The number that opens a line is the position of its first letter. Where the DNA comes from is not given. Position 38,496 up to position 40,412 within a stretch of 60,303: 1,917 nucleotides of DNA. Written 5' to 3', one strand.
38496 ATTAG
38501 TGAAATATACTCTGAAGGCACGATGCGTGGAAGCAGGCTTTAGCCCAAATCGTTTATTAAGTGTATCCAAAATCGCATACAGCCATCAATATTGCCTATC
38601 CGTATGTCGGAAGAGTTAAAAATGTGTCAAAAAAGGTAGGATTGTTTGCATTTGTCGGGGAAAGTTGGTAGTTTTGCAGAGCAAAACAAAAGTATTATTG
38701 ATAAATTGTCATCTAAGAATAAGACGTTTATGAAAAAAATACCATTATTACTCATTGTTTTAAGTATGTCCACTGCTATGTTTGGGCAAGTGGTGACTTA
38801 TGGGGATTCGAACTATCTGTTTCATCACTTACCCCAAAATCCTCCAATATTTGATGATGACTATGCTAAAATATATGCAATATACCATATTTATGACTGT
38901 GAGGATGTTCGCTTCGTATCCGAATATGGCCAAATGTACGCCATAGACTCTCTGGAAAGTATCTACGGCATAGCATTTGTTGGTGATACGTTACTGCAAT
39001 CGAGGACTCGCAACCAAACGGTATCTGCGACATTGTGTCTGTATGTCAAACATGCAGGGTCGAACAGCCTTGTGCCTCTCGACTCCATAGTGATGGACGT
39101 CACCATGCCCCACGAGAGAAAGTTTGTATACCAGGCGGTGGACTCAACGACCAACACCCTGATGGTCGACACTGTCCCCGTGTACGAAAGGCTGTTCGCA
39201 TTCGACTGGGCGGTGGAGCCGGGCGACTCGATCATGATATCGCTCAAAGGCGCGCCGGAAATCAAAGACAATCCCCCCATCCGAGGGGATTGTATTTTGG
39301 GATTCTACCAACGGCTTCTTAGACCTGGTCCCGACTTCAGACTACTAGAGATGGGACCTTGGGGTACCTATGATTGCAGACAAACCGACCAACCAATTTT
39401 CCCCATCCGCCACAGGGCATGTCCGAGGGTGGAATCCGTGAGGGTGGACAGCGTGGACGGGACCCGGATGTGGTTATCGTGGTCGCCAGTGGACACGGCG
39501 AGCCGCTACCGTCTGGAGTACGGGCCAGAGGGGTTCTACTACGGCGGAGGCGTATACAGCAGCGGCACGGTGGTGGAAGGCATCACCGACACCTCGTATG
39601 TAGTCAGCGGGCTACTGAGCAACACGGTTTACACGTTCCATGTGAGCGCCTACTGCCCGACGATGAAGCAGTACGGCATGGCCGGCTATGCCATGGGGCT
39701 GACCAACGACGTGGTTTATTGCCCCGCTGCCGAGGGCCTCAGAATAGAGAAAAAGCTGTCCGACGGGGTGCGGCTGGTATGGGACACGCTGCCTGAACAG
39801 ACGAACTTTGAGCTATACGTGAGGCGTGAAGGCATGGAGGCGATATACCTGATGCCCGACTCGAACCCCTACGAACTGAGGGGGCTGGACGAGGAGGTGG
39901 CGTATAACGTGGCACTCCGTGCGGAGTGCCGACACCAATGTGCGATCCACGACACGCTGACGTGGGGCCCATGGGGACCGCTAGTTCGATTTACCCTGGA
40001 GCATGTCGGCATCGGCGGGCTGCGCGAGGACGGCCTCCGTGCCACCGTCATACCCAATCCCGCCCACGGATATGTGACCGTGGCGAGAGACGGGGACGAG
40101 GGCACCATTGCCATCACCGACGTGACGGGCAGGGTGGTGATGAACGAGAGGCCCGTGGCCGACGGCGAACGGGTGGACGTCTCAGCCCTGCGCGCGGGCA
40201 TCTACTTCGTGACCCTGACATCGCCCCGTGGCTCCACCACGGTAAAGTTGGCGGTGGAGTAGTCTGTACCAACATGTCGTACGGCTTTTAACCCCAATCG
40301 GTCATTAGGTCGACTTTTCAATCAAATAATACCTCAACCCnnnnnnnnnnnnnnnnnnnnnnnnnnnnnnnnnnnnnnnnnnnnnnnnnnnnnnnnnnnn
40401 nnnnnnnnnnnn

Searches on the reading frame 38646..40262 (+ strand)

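Call 67: search_protein_families(library=pfam, proteins=[window:38646-40262:+], max_evalue=0.00001)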
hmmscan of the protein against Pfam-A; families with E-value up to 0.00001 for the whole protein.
window:38646-40262:+ (538 aa): 2 families
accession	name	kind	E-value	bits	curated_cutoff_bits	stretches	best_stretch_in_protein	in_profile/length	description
PF18962.6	Por_Secre_tail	-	3.3e-11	43.8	27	1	469-537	2-75/75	Secretion system C-terminal sorting domain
PF00041.27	fn3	-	8.7e-11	42.3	25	1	262-336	3-69/84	Fibronectin type III domain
